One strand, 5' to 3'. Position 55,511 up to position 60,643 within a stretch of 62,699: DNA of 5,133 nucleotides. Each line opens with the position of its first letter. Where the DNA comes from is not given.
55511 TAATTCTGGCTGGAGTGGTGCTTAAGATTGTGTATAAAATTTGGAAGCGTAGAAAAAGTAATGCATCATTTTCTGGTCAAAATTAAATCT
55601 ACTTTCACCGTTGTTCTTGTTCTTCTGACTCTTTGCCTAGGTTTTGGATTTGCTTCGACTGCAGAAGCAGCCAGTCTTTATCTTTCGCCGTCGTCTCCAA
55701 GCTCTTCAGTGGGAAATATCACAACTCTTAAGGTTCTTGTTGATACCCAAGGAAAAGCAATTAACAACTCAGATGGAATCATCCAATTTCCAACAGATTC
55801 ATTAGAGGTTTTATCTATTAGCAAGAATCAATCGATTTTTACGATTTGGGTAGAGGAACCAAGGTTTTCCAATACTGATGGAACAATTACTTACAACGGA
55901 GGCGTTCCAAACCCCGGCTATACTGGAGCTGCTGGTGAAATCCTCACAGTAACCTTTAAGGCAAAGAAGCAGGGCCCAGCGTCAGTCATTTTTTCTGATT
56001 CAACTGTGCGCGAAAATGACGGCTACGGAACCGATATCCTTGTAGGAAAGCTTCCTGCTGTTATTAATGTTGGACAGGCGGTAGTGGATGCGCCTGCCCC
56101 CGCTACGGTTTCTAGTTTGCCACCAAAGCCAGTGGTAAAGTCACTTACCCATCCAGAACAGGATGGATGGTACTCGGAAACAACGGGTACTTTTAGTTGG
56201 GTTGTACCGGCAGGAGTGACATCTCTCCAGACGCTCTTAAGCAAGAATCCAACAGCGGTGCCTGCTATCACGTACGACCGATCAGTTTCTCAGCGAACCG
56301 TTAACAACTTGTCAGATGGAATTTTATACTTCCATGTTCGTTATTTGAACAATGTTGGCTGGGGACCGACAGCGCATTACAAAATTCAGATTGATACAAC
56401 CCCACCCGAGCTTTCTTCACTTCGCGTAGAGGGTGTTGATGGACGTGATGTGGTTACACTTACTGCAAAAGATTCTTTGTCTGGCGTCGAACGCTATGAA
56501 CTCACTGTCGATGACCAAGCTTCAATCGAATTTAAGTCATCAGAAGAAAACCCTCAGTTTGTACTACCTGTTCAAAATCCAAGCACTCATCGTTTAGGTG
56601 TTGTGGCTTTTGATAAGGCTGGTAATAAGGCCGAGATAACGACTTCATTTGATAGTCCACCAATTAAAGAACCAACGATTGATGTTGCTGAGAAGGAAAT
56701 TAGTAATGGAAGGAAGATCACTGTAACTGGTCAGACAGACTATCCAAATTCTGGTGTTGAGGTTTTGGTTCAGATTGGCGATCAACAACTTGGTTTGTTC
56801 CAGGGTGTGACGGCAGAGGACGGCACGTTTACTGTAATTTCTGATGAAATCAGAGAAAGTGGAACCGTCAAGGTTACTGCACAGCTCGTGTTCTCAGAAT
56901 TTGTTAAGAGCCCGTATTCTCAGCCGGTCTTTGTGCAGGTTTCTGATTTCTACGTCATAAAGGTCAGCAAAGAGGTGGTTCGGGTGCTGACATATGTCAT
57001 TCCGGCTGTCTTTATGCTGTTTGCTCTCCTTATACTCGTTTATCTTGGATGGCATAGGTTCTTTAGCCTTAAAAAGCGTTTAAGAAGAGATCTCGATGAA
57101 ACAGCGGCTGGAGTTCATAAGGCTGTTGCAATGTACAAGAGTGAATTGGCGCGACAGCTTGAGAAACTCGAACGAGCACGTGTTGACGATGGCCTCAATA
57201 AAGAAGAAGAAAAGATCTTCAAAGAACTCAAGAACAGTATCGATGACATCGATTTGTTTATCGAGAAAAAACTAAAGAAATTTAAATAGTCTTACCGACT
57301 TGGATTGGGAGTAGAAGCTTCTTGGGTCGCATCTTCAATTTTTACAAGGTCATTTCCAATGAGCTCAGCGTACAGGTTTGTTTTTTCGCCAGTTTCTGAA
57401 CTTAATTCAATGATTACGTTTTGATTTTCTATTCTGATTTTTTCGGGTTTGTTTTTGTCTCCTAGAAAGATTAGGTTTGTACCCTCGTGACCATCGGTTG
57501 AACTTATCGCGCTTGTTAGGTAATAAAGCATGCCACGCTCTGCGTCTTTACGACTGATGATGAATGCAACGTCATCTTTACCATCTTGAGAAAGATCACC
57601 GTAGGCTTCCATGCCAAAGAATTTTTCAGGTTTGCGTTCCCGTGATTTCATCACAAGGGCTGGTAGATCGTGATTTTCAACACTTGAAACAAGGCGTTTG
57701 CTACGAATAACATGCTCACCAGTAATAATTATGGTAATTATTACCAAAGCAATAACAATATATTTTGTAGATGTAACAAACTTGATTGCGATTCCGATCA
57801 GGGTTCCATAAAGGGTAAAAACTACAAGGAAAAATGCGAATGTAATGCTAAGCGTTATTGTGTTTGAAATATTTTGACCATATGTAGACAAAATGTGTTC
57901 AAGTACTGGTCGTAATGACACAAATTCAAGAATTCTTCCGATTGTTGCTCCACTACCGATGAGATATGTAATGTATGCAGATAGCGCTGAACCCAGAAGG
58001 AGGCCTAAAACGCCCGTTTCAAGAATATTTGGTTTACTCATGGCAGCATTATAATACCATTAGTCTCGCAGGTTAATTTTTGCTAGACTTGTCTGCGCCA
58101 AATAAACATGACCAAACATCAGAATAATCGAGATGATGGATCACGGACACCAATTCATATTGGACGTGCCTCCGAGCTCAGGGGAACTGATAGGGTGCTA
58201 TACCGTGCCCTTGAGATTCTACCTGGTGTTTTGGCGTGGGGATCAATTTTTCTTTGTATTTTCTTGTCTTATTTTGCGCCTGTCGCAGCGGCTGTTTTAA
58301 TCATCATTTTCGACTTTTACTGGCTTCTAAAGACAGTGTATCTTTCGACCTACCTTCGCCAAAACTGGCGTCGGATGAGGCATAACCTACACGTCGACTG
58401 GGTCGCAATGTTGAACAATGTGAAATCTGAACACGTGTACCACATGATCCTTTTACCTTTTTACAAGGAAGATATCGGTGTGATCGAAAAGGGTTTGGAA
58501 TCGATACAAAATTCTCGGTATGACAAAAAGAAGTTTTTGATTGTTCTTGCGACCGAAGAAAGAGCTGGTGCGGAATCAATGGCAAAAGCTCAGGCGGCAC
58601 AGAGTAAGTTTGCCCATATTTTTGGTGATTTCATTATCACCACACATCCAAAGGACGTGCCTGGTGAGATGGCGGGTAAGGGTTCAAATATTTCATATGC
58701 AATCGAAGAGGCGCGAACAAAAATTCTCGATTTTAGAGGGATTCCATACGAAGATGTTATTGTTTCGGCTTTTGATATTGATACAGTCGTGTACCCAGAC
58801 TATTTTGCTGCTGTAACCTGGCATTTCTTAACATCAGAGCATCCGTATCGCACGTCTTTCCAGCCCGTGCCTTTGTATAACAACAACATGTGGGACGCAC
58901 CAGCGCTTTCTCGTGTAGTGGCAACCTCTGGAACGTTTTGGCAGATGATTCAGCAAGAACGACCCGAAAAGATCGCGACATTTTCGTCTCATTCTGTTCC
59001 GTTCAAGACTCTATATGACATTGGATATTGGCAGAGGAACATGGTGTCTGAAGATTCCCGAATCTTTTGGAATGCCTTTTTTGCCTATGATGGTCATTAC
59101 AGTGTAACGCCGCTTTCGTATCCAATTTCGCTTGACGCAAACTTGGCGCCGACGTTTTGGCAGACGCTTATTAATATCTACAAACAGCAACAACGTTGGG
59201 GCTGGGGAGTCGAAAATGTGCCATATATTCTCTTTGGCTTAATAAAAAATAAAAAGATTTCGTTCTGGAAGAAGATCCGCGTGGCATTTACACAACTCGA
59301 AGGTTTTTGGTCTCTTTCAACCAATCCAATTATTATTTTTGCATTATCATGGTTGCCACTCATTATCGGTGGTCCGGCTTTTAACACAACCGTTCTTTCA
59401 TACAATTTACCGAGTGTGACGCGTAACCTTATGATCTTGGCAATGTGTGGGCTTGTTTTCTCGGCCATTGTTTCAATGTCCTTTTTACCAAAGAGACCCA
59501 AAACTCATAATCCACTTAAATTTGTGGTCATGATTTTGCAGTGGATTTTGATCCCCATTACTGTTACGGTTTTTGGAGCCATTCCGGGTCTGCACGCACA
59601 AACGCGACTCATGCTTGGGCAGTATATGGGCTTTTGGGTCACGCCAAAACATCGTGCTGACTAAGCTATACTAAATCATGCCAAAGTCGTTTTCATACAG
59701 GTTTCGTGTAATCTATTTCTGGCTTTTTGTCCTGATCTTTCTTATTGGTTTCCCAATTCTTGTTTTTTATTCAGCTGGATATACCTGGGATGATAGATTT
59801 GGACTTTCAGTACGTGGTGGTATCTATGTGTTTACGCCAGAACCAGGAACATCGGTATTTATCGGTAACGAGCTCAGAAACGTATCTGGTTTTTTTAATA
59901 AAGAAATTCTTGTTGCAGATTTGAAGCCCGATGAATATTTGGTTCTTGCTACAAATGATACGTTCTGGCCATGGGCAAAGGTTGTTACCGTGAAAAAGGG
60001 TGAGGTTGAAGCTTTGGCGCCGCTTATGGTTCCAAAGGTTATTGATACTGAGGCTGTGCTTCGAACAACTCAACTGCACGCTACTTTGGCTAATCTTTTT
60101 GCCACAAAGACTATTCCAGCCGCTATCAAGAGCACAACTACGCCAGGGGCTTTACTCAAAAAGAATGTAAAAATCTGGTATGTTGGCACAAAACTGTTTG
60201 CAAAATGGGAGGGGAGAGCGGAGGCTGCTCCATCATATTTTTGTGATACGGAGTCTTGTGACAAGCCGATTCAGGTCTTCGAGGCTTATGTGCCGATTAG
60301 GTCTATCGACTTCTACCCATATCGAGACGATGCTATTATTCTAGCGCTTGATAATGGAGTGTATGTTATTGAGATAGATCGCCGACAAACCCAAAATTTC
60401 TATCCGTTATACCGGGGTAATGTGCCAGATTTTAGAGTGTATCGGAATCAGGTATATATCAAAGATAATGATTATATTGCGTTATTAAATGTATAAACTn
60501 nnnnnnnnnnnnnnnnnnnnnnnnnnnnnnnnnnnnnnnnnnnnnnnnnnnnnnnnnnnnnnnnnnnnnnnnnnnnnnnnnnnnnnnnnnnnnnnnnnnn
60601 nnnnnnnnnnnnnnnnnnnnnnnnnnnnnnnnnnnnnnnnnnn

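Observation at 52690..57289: Cohesin-dockerin trio: one dockerin-bearing repeat protein followed by two membrane-anchored cohesin-like proteins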

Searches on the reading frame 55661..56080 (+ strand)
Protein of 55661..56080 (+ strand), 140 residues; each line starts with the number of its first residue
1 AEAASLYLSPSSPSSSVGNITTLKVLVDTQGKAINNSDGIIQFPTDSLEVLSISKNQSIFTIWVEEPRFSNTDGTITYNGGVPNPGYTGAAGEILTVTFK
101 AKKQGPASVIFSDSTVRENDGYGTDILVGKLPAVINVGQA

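Call 16: search_solved_structures(query=A1, max_evalue=10, show_alignments=3)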
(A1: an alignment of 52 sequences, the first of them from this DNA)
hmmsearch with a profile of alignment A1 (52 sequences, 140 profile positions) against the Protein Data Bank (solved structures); distinct sequences matched with E-value up to 10: 12.
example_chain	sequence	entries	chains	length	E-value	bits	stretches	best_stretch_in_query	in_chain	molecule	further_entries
5g5d_A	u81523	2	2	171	0.00038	23.6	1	2-57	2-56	CELLULOSOME ANCHORING PROTEIN COHESIN REGION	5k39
5m2o_A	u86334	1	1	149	0.0026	20.9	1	2-62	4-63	Putative cellulosomal scaffoldin protein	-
5aoz_A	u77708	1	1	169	0.0035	20.5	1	2-62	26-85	PUTATIVE CELLULOSOMAL SCAFFOLDIN PROTEIN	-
5fu5_A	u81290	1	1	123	0.013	18.6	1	50-121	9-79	CBM77-RFPL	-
7urp_A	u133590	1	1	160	0.024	17.8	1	10-54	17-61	Ribonucleases G and E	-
5m2s_A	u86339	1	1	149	0.048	16.8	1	2-57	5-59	Putative cellulosomal scaffoldin protein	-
8q30_A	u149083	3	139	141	0.37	13.9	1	67-116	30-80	DUF4352 domain-containing protein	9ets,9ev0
9j8i_A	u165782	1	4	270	0.37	13.9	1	76-129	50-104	Engineered PET hydrolase MtCutM9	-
3fnk_A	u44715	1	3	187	0.43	13.7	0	3-55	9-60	Cellulosomal scaffoldin adaptor protein B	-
3rg1_C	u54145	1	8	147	0.66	13.1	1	47-117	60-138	LY86 protein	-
5m0y_A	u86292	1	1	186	0.67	13.1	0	77-114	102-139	Cellulosome anchoring protein cohesin region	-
9rwu_A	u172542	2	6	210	0.95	12.6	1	96-138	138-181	Pilus assembly protein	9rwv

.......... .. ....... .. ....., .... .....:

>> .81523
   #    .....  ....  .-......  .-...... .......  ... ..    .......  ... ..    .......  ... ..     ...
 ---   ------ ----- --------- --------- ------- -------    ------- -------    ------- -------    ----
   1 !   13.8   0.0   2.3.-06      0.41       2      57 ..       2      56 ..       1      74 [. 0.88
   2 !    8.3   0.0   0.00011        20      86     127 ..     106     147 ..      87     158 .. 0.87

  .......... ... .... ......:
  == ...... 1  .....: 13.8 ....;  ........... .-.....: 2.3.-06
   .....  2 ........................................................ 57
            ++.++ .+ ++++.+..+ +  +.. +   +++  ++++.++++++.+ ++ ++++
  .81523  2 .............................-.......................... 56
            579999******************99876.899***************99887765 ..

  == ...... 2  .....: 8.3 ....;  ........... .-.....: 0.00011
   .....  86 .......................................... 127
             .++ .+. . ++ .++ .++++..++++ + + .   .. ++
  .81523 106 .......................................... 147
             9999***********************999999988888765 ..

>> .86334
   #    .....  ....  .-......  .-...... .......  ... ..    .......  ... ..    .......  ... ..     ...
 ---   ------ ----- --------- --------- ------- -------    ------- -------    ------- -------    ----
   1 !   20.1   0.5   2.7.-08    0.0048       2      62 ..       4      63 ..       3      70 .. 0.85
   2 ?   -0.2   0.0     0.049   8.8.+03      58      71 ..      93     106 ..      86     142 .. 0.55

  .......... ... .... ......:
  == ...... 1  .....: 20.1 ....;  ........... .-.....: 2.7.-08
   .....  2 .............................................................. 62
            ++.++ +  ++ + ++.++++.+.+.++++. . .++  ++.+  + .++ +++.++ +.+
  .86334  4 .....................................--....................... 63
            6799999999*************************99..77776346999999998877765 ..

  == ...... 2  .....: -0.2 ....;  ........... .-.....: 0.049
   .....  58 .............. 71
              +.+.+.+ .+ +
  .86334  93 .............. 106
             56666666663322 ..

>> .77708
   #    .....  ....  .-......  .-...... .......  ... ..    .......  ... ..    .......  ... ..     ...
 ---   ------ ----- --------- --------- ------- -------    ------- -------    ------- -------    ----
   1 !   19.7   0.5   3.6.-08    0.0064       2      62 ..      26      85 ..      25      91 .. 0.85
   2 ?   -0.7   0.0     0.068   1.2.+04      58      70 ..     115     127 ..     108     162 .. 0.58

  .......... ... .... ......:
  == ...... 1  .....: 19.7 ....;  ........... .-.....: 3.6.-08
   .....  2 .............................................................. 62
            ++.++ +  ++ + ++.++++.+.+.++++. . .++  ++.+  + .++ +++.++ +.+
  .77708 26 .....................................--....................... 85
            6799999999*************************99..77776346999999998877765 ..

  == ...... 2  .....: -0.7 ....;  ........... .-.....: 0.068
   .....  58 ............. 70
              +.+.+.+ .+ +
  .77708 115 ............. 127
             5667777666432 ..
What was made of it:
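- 55670..56080 (+): g3 cohesin-fold module (aa 34-170). The family profile finds PDB cohesins (call 16).
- On Cohesin (Pfam PF00963): The family profile's three best PDB hits are cohesins, E=3.8e-4 to 3.5e-3 (call 16).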

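Call 17: search_protein_families(library=pfam, alignment_id=A1, max_evalue=0.01)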
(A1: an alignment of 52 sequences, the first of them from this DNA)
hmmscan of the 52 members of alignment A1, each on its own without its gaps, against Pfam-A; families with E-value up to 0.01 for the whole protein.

A. member 1, seq(140 aa): 1 family
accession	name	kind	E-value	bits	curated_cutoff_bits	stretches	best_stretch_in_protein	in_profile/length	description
PF00963.24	Cohesin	-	0.0022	18.6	24.1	1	11-116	6-119/139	Cohesin domain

B. families by the number of members that match (of 52 scanned): 3 families
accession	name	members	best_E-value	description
PF00963.24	Cohesin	33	5.2e-12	Cohesin domain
PF13584.12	BatD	4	0.00042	BatD DUF11 like domain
PF13004.13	BACON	1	0.0016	Putative binding domain, N-terminal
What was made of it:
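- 55670..56080 (+): PF00963 scores 18.6 bits, E=0.0022, on the isolated domain; 33 of 52 family members hit PF00963 (call 17).
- On Cohesin (Pfam PF00963): Isolated g3 N-domain: 18.6 bits vs 24.1 (call 17). 33 of 52 members of the g3/g2 N-domain family match PF00963 at E<=0.01, best 5.2e-12 (call 17).
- Checked: They are real by profile and fold: g3 N-domain alone scores 18.6 bits on PF00963 (E=0.0022, below the 24.1 cut-off); 33 of 52 family members hit PF00963 (best 5.2e-12; call 17); the family profile's three best PDB hits are cohesins (call 16).
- Family-level PF00963 hits occur in 33 of 52 members (call 17), and the family profile's best PDB hits are cohesins (call 16).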

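Call 26: predict_structure(alignment_id=A1)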
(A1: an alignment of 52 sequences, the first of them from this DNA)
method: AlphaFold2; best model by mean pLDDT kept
length: 140 residues; sequences in the alignment: 52
mean_pLDDT: 97.0   pTM: 0.90
mean pLDDT of the five models: 97.0, 97.0, 96.9, 96.9, 96.0
residues with pLDDT >= 90: 135; 70-90: 4; 50-70: 1; < 50: 0
segments of 3 or more residues with pLDDT < 50: none
pLDDT, mean of each block of 10 residues (from residue 1): 90 96 98 98 99 98 98 99 96 98 98 98 96 96
secondary structure, 60 per line:
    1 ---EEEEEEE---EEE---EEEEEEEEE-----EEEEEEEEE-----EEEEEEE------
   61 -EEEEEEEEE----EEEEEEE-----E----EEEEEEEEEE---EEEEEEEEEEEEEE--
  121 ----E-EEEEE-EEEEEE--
elements in order: E4-10 E14-16 E20-28 E34-42 E48-54 E62-70 E75-81 E92-101 E105-118 E127-131 E133-138

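Call 30: fold_search(model_id=the predicted structure, library=pdb)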
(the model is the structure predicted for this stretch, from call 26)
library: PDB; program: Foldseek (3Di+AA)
matches with E <= 10: 1982; with E <= 0.001: 133
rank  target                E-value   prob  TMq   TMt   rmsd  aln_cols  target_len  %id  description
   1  1g1k_A                1.1e-08  1.00  0.72  0.71   3.4       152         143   18  COHESIN MODULE FROM THE CELLULOSOME OF CLOSTRIDIUM CELLULOLYTICUM (released 2000-11-22)
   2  1qzn                  2.0e-08  1.00  0.71  0.60   4.3       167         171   16  Crystal Structure Analysis of a type II cohesin domain from the cellulosome of Acetivibrio cellulolyticus (released 2004-09-21)
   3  5k39_A                2.0e-08  1.00  0.66  0.57   5.2       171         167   16  THE TYPE II COHESIN DOCKERIN COMPLEX FROM CLOSTRIDIUM THERMOCELLUM (released 2017-03-29)
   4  2vn5_C                3.2e-08  1.00  0.69  0.65   4.0       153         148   17  The Clostridium cellulolyticum dockerin displays a dual binding mode for its cohesin partner (released 2008-05-20)
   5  6kgc_A                3.4e-08  1.00  0.78  0.76   2.9       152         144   14  Crystal structure of CaDoc0917(R49D)-CaCohA2 complex at pH 5.4 (released 2020-07-08)
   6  3l8q_C                3.8e-08  1.00  0.72  0.33   4.4       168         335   15  Structure analysis of the type II cohesin dyad from the adaptor ScaA scaffoldin of Acetivibrio cellulolyticus (released 2010-05-05)
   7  5lxv_A                4.0e-08  1.00  0.75  0.63   4.2       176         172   12  Crystal structure of Ruminococcus flavefaciens scaffoldin C cohesin in complex with a dockerin from an uncharacterized (released 2016-10-19)
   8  3l8q_D                4.0e-08  1.00  0.72  0.33   4.6       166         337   16  Structure analysis of the type II cohesin dyad from the adaptor ScaA scaffoldin of Acetivibrio cellulolyticus (released 2010-05-05)
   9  6kgf_C                4.7e-08  1.00  0.75  0.72   3.3       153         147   14  Crystal structure of CaDoc0917(R16D)-CaCohA2 complex at pH 8.2 (released 2020-07-08)
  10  5nrm_A                5.0e-08  1.00  0.78  0.77   2.5       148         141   16  Crystal structure of the sixth cohesin from Acetivibrio cellulolyticus' scaffoldin B in complex with Cel5 dockerin S51 (released 2018-01-31)
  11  4fl4_C                5.6e-08  1.00  0.76  0.37   3.7       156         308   13  Scaffoldin conformation and dynamics revealed by a ternary complex from the Clostridium thermocellum cellulosome (released 2012-06-27)
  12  2vn5_A                5.6e-08  1.00  0.68  0.67   4.0       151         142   17  The Clostridium cellulolyticum dockerin displays a dual binding mode for its cohesin partner (released 2008-05-20)
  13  5m0y_A                5.9e-08  1.00  0.69  0.57   5.2       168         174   16  Crystal Structure of the CohScaA-XDocCipB type II complex from Clostridium thermocellum at 1.5Angstrom resolution (released 2017-09-06)
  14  5lxv_C                6.2e-08  1.00  0.73  0.61   4.4       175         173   11  Crystal structure of Ruminococcus flavefaciens scaffoldin C cohesin in complex with a dockerin from an uncharacterized (released 2016-10-19)
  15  4u3s_A                6.6e-08  1.00  0.67  0.58   5.4       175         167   15  Crystal structure of Coh3ScaB-XDoc_M1ScaA complex: A N-terminal interface mutant of type II Cohesin-X-Dockerin complex (released 2015-07-29)
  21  4dh2_A                1.5e-07  1.00  0.82  0.74   2.5       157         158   11  Crystal structure of Coh-OlpC(Cthe_0452)-Doc435(Cthe_0435) complex: A novel type I Cohesin-Dockerin complex from Clost (released 2012-11-28)
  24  4dh2_C                1.7e-07  1.00  0.82  0.74   2.5       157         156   10  Crystal structure of Coh-OlpC(Cthe_0452)-Doc435(Cthe_0435) complex: A novel type I Cohesin-Dockerin complex from Clost (released 2012-11-28)
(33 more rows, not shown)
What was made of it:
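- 55670..56080 (+): Model pLDDT 97, and the top 50 fold hits are all cohesins (calls 26, 30).
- On Cohesin (Pfam PF00963): g3 N-domain model pLDDT 97: the top 50 Foldseek hits are all cohesins, TMq 0.63-0.82 (calls 26, 30).
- Closest known: Cellulosomal anchoring scaffoldins of Clostridium/Acetivibrio thermocellum. Same: The OlpC cohesin (4dh2) is the best structural match to the g3 N-domain by query-normalised TM-score (TMq 0.82; call 30).
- Checked: The g3 N-domain model (pLDDT 97) has 50 of 50 top Foldseek hits as cohesins, TM 0.63-0.82 (calls 26, 30).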

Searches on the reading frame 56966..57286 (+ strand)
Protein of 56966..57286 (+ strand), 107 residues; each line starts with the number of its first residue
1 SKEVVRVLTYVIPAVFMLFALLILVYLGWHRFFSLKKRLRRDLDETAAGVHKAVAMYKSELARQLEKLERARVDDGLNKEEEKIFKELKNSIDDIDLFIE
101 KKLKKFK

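Call 75: search_protein_families(library=pfam, proteins=[window:56966-57286:+], max_evalue=1)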
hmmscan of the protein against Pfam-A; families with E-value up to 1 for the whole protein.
window:56966-57286:+ (107 aa): 4 families
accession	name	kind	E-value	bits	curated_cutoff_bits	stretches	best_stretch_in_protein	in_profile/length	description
PF09682.15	Phage_holin_6_1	-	0.026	15.4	24.9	1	5-107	6-100/101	Bacteriophage holin of superfamily 6 (Holin_LLH)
PF00854.27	PTR2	-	0.042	13.2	27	1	7-88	101-185/392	POT family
PF05425.18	CopD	-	0.055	14.3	32.1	1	14-55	45-86/105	Copper resistance protein D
PF10268.14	Tmemb_161AB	-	0.11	11.6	27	1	6-48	375-417/485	Predicted transmembrane protein 161AB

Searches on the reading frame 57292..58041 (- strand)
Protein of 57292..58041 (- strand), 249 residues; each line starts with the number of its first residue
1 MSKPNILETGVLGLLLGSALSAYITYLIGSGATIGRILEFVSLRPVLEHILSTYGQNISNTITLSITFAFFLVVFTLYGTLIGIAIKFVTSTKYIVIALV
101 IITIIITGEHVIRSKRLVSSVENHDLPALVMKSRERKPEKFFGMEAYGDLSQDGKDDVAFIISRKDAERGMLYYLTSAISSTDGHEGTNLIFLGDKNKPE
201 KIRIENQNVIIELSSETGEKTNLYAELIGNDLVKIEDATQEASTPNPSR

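Call 3: search_protein_families(library=pfam, proteins=[window:57292-58041:-], max_evalue=1)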
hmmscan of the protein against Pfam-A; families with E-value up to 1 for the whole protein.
window:57292-58041:- (249 aa): 0 families

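Call 4: search_protein_families(library=ncbifam, proteins=[window:57292-58041:-], max_evalue=1)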
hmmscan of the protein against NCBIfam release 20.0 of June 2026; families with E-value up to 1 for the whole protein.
window:57292-58041:- (249 aa): 3 families
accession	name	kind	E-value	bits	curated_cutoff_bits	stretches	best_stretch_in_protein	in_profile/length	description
NF046089.1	CD3337_EF1877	subfamily_domain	0.011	14.5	120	1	39-106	344-410/450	CD3337/EF1877 family mobilome membrane protein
NF004484.0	PRK05815.3-2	equivalog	0.023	14.5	234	1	46-131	62-144/226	F0F1 ATP synthase subunit A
TIGR00930.1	2a30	subfamily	0.21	9.7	953.4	1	19-106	446-533/936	K-Cl cotransporter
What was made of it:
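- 57292..58041 (-): Context only: p249, a multi-TM protein convergent with g3. No family match (calls 3, 4).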

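Call 47: search_protein_families(library=phrogs, proteins=[window:57295-58041:-], max_evalue=0.01)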
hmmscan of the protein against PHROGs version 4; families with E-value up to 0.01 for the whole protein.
window:57295-58041:- (249 aa): 0 families

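Call 48: search_protein_families(library=padloc, proteins=[window:57295-58041:-], max_evalue=0.01)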
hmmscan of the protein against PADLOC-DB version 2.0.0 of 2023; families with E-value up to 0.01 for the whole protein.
window:57295-58041:- (249 aa): 0 families

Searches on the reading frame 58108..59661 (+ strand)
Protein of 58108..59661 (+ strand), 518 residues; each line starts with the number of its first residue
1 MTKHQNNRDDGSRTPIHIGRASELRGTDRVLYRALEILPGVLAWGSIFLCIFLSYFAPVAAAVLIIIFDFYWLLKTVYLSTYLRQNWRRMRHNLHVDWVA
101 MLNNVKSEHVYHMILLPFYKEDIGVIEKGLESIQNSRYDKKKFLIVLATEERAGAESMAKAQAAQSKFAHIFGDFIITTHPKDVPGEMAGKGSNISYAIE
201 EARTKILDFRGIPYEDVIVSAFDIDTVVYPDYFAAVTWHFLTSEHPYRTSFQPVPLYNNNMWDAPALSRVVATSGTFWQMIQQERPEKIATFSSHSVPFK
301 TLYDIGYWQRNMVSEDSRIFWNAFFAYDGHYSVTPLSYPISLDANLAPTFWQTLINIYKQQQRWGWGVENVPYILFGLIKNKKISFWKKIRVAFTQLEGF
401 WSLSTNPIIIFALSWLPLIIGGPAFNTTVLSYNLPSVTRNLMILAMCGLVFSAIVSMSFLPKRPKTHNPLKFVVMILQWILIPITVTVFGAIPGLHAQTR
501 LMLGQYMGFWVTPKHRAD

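Call 3: search_protein_families(library=pfam, proteins=[window:58108-59661:+], max_evalue=1)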
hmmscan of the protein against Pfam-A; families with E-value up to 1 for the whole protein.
window:58108-59661:+ (518 aa): 2 families
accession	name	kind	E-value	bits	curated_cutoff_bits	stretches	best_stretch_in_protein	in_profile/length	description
PF13632.12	Glyco_trans_2_3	-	1.1e-05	25.8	27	1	223-419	6-178/198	Glycosyl transferase family group 2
PF03142.21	Chitin_synth_2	-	0.084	11.9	27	1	102-147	17-63/527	Chitin synthase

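Call 4: search_protein_families(library=ncbifam, proteins=[window:58108-59661:+], max_evalue=1)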
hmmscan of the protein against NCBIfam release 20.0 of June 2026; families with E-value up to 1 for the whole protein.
window:58108-59661:+ (518 aa): 1 family
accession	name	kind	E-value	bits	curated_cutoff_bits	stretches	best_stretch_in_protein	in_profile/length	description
TIGR03937.1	PgaC_IcaA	equivalog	6.1e-06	25.4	422.3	1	290-459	198-357/407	poly-beta-1,6-N-acetyl-D-glucosamine synthase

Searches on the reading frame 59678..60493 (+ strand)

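Call 3: search_protein_families(library=pfam, proteins=[window:59678-60493:+], max_evalue=1)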
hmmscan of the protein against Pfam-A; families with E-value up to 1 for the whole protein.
window:59678-60493:+ (272 aa): 0 families

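Call 4: search_protein_families(library=ncbifam, proteins=[window:59678-60493:+], max_evalue=1)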
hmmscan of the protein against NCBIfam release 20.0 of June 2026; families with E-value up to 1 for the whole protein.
window:59678-60493:+ (272 aa): 1 family
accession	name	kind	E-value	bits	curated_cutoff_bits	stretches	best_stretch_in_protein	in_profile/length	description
NF011053.0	PRK14485.1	subfamily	0.025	12.8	1080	1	5-44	236-275/716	putative bifunctional cbb3-type cytochrome c oxidase subunit I/II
